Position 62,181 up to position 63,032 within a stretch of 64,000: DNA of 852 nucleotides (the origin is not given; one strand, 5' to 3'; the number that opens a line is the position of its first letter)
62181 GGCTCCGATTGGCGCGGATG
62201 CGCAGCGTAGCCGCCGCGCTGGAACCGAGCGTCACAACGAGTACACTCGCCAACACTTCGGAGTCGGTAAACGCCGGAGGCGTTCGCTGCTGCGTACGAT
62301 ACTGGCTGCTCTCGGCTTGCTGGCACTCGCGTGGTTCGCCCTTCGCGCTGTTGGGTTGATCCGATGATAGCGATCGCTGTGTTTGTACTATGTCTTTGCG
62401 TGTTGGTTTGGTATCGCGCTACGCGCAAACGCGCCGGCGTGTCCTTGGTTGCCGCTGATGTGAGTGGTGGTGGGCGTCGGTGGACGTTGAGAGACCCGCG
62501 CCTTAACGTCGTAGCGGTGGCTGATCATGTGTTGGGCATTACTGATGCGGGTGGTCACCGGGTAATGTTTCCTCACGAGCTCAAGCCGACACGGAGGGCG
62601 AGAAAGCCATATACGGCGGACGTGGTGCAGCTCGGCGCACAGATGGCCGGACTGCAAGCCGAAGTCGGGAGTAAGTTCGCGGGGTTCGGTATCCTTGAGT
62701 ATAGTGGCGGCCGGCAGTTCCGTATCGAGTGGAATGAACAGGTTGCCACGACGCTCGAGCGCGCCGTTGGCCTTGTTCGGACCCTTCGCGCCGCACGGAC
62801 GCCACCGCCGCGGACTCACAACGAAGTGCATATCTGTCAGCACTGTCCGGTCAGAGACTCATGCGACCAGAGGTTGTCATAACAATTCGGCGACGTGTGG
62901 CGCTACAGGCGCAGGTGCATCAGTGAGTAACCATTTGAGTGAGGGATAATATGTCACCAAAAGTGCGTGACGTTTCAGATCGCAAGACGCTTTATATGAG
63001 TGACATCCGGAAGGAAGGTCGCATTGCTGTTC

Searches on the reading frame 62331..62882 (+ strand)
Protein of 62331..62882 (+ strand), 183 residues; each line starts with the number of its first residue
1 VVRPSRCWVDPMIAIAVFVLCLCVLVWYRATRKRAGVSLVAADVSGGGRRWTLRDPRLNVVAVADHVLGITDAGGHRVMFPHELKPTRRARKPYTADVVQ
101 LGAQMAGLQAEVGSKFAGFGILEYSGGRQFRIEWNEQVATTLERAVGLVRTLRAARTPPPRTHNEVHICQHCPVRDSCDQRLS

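Call 87: search_protein_families(library=pfam, proteins=[window:62331-62882:+], max_evalue=0.001)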
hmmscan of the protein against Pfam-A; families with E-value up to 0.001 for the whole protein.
window:62331-62882:+ (183 aa): 1 family
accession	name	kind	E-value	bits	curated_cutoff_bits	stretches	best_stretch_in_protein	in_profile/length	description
PF01930.23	Cas_Cas4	-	6.6e-06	26.7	22.7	1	81-178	68-158/160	Domain of unknown function DUF83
